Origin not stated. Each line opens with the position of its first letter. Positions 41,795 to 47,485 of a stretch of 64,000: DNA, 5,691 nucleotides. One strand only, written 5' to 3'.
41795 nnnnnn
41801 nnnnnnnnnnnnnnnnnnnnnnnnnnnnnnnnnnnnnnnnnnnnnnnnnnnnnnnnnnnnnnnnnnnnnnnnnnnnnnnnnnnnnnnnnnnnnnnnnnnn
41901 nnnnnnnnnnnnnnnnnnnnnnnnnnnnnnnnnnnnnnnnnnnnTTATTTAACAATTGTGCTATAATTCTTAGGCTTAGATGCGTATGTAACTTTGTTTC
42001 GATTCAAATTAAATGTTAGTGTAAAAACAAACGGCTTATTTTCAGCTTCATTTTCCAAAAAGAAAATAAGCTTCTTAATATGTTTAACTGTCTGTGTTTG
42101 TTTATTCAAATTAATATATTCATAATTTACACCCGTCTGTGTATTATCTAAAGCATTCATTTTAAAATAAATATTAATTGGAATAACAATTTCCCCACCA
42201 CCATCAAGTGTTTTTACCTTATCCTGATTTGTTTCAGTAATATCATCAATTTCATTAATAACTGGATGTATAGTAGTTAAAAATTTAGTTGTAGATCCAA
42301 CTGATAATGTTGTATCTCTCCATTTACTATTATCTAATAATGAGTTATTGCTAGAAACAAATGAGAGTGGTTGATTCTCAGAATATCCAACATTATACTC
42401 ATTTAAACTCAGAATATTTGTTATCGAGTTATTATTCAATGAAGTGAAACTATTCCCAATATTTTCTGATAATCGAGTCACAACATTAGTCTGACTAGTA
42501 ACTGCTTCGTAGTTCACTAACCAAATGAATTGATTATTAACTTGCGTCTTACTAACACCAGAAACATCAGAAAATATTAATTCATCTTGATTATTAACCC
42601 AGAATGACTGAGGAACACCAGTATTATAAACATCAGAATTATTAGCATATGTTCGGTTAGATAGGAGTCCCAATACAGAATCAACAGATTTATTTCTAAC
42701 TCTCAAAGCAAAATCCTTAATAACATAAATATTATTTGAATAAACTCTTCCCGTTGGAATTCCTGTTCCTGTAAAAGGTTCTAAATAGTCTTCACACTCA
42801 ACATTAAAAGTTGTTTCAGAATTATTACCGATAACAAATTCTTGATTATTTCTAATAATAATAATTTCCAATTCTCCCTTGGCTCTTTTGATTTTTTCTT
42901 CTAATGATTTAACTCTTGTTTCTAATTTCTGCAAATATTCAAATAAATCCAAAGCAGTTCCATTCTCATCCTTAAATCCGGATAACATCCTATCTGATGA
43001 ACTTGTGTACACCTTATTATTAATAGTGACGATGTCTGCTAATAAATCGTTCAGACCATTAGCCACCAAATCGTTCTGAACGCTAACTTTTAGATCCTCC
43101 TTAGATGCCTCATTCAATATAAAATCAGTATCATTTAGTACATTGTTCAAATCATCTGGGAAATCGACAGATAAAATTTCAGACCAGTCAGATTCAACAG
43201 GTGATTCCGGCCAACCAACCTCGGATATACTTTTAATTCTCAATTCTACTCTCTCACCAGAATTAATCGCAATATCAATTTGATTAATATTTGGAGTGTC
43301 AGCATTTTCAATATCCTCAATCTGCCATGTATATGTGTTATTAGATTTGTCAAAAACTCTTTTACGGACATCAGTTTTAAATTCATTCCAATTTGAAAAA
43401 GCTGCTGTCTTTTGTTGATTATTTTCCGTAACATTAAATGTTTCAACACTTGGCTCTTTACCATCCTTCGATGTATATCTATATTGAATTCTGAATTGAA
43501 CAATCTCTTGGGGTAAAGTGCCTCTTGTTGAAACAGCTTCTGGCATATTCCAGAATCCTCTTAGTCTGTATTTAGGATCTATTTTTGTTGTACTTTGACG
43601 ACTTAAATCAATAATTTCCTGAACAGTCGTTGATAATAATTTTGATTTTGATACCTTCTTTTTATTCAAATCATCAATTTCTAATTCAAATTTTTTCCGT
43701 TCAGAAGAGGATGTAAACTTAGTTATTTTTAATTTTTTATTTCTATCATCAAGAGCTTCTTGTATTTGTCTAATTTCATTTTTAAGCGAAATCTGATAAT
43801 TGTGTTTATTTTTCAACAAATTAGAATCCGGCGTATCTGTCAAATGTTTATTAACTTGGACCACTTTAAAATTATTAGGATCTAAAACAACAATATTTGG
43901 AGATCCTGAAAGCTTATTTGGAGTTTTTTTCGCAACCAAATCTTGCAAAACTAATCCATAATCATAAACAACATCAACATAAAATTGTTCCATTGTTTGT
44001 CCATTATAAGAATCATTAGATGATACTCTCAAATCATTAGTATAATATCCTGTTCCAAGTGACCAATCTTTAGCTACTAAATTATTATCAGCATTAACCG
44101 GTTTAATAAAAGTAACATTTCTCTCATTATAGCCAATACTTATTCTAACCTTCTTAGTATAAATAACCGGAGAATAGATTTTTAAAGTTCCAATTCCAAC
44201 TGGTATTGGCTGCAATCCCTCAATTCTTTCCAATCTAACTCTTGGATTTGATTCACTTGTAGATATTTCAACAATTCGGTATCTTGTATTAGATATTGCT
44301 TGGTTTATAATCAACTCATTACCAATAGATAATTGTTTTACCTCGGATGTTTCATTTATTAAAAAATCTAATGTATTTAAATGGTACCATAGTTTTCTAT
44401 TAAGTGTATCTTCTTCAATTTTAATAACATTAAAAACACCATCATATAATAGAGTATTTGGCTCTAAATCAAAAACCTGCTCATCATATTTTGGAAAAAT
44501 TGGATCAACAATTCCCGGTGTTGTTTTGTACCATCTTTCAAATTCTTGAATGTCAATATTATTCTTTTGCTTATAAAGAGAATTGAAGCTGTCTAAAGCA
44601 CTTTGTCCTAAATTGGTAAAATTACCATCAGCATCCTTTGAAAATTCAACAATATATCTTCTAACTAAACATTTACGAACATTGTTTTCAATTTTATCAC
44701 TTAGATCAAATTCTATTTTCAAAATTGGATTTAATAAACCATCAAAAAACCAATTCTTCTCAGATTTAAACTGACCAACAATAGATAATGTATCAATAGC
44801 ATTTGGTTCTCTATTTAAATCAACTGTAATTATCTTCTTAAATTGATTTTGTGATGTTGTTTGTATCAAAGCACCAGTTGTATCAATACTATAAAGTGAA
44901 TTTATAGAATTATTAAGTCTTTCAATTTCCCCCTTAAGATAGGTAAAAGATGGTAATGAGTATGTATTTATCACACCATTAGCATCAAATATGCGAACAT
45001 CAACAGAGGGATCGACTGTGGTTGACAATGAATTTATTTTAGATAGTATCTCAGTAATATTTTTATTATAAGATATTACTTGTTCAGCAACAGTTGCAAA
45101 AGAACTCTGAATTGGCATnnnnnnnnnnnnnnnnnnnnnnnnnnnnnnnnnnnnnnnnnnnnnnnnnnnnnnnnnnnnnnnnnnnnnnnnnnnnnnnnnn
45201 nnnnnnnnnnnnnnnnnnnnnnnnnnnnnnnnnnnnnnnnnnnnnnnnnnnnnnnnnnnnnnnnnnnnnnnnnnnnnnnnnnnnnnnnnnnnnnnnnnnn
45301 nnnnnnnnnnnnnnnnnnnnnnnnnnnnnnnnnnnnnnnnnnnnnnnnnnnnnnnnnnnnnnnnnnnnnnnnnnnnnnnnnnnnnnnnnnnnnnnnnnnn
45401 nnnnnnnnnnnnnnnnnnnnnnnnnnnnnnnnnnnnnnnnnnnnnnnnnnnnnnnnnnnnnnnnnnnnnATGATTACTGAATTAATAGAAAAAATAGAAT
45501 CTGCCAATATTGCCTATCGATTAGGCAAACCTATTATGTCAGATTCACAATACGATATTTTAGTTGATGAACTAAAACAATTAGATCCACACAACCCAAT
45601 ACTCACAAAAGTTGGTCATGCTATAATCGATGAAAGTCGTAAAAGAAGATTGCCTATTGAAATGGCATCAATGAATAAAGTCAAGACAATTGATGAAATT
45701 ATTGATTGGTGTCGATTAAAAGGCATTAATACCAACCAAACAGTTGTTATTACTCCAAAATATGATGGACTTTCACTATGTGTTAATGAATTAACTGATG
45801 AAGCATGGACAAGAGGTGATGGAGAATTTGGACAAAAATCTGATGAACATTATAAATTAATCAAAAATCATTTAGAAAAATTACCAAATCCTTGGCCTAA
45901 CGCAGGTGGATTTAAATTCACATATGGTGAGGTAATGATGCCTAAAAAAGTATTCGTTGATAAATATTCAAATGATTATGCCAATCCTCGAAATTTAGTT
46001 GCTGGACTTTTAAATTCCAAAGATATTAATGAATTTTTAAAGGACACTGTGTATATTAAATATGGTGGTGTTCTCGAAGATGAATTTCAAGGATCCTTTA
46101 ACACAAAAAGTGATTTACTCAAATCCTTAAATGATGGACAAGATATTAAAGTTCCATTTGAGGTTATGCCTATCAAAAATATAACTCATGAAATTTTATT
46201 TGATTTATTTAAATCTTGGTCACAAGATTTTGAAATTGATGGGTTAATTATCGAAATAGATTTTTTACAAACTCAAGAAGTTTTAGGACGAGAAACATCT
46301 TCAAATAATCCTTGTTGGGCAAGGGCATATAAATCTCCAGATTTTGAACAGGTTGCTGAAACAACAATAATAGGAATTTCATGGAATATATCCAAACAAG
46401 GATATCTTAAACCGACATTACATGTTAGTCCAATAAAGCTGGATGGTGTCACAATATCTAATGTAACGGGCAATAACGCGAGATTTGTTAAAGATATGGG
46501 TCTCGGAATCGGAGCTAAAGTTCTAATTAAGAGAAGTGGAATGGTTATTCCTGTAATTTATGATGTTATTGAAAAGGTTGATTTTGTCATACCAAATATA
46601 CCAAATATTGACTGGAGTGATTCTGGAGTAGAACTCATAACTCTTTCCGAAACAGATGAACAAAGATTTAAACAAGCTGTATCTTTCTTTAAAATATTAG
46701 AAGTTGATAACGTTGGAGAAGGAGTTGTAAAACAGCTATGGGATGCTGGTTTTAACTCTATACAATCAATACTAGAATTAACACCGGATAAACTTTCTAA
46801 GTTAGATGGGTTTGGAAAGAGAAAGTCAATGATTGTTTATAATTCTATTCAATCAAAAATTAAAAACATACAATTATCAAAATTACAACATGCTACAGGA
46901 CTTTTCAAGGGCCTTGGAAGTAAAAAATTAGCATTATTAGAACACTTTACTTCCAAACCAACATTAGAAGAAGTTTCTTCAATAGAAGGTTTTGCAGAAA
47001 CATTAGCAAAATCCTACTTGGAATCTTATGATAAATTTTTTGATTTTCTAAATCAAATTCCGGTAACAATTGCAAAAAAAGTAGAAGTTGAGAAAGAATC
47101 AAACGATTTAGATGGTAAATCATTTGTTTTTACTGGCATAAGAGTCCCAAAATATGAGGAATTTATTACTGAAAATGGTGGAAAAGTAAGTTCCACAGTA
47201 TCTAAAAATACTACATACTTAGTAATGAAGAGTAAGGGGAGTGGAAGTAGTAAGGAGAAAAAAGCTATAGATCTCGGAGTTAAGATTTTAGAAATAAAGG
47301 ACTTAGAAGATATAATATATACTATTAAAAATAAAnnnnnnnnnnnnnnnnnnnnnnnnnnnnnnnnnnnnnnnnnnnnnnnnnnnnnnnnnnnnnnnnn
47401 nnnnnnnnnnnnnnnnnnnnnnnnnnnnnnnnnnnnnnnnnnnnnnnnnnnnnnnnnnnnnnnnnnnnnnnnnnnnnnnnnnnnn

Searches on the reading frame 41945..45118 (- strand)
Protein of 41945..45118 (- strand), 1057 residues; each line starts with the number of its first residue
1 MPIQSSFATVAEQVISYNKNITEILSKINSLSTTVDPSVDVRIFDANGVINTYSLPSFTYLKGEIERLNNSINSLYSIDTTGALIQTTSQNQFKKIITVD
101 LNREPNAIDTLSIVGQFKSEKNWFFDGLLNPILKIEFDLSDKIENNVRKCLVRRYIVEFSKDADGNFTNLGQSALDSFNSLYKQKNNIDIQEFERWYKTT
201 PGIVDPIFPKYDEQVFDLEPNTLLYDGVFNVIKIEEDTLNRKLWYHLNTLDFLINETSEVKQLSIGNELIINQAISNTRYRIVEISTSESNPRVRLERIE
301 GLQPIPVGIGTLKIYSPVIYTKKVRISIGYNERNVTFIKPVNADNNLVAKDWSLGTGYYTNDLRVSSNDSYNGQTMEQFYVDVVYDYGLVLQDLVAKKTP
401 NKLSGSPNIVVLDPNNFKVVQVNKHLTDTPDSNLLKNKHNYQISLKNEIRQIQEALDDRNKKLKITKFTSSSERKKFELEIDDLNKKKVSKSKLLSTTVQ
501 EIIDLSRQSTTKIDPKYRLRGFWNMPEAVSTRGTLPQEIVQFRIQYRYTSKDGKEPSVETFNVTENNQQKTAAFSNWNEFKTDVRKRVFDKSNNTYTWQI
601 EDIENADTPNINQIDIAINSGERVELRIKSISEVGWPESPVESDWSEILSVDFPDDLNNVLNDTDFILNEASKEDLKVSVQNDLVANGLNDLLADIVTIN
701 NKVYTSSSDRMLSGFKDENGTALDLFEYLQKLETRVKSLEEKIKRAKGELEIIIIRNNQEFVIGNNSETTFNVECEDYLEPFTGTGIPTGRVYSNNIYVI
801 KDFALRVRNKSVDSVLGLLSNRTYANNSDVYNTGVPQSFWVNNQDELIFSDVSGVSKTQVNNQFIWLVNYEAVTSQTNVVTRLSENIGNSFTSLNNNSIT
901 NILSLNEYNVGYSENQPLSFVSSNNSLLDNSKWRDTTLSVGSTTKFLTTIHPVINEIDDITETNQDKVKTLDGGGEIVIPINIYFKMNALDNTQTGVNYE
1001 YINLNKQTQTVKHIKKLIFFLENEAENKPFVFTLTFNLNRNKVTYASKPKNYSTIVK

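Call 11: search_protein_families(library=phrogs, proteins=[window:41945-45118:-], max_evalue=0.00001)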
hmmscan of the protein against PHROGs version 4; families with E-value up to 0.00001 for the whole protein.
window:41945-45118:- (1057 aa): 1 family
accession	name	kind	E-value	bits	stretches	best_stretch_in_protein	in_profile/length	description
phrog_29329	-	unknown function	4.5e-89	300.4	1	6-830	11-815/1092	-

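Call 12: search_protein_families(library=pfam, proteins=[window:41945-45118:-], max_evalue=0.00001)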
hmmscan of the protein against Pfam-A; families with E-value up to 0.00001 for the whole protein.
window:41945-45118:- (1057 aa): 0 families

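Call 43: search_dna_similar(query=window:41945-45118:-, collection=phages, mode=protein, max_rows=15)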
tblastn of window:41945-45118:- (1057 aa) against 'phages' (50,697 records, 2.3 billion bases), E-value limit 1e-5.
Records with a match: 31; places in all: 31; records where one place covers at least 80% of the query: 4.
Best place of each record, by identity: 60-80% 2; <60% 29.
By first word of the organism name: Prevotella 15; uncultured 6; Tenacibaculum 5; Sphingomonas 2; Chryseobacterium 2; Flavobacterium 1.
By host as written in the record: Prevotella sp. 15; - 6; Tenacibaculum maritimum 3; Sphingomonas paucimobilis, Felix d'Herelle Reference Center for Phages host ... 2; Chryseobacterium indologenes MA9 2; Tenacibaculum sp. 2; Flavobacterium sp. B330 1.
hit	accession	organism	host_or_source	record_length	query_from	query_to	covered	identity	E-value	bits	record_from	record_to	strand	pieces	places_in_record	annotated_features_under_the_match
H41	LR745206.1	uncultured phage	metagenomic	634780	1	1057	100%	66.9%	0e+0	1405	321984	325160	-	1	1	record has no annotation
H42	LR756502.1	uncultured phage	metagenomic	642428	1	1043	99%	67.3%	0e+0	1390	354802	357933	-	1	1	record has no annotation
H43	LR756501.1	uncultured phage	metagenomic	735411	6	1040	97%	37.6%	9e-114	627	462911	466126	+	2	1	record has no annotation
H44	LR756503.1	uncultured phage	metagenomic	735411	6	1040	97%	37.6%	9e-114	627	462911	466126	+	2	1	record has no annotation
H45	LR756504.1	uncultured phage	metagenomic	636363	3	734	69%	41.0%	5e-162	536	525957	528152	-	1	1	record has no annotation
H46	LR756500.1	uncultured phage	metagenomic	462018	6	771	72%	32.0%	3e-105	370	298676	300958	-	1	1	record has no annotation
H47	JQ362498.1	Sphingomonas phage PAU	Sphingomonas paucimobilis, Felix ...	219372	20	837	77%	26.2%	5e-53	209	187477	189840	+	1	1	264: gp264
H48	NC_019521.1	Sphingomonas phage PAU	Sphingomonas paucimobilis, Felix ...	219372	20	837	77%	26.2%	5e-53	209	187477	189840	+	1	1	264: gp264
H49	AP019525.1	Tenacibaculum phage PTm5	Tenacibaculum maritimum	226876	33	815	72%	27.2%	3e-56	245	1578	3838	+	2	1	hypothetical protein (x2)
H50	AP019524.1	Tenacibaculum phage PTm1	Tenacibaculum maritimum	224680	33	756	67%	27.7%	2e-54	239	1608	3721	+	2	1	hypothetical protein (x2)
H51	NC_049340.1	Tenacibaculum phage PTm1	Tenacibaculum maritimum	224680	33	756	67%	27.7%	2e-54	239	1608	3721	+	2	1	hypothetical protein (x2)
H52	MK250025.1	Prevotella phage Lak-B6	Prevotella sp.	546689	6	703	66%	27.6%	5e-43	177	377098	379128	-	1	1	record has no annotation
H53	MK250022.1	Prevotella phage Lak-B3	Prevotella sp.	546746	6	703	66%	27.6%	5e-43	177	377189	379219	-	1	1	record has no annotation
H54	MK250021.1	Prevotella phage Lak-B2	Prevotella sp.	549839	6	703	66%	27.6%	5e-43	177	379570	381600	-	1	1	record has no annotation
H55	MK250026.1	Prevotella phage Lak-B7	Prevotella sp.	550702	6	703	66%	27.6%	6e-43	177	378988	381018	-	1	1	record has no annotation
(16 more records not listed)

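Call 61: get_annotated_region(hit=H42, flank=20000)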
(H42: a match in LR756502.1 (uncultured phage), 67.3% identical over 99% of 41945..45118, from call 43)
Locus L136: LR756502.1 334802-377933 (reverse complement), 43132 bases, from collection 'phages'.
description: uncultured phage genome assembly, chromosome: 1.
organism: uncultured phage (NCBI taxid 278008)
taxonomy: Viruses; environmental samples
host: -; source: metagenomic; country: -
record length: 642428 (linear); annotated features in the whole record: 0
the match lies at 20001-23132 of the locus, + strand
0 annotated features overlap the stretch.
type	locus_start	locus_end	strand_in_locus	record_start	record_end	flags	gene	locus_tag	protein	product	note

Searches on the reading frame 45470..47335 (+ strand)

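Call 11: search_protein_families(library=phrogs, proteins=[window:45470-47335:+], max_evalue=0.00001)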
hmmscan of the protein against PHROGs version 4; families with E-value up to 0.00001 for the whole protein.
window:45470-47335:+ (622 aa): 4 families
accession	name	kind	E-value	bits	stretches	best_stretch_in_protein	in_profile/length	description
phrog_3869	-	DNA, RNA and nucleotide metabolism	1.9e-114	384.5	1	2-610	9-647/656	NAD-dependent DNA ligase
phrog_3359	-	DNA, RNA and nucleotide metabolism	3e-36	126.3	1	4-367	3-323/325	NAD-dependent DNA ligase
phrog_3498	-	DNA, RNA and nucleotide metabolism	1.3e-12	49.1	1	398-614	34-251/256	NAD-dependent DNA ligase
phrog_2561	-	DNA, RNA and nucleotide metabolism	2.7e-09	38.5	1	452-614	4-158/167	DNA ligase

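Call 12: search_protein_families(library=pfam, proteins=[window:45470-47335:+], max_evalue=0.00001)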
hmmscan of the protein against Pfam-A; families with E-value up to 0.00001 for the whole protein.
window:45470-47335:+ (622 aa): 4 families
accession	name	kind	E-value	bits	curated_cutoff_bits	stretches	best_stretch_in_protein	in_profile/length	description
PF01653.23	DNA_ligase_aden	-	5.5e-19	69.1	27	1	63-289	11-250/253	NAD-dependent DNA ligase adenylation domain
PF03120.22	DNA_ligase_OB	-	1.2e-16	60.8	32.9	1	297-369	1-73/79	NAD-dependent DNA ligase OB-fold domain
PF00533.33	BRCT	-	1.4e-12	48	21.3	1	543-616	2-78/78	BRCA1 C Terminus (BRCT) domain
PF14520.12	HHH_5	-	3.1e-06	28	27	0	409-452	4-47/57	Helix-hairpin-helix domain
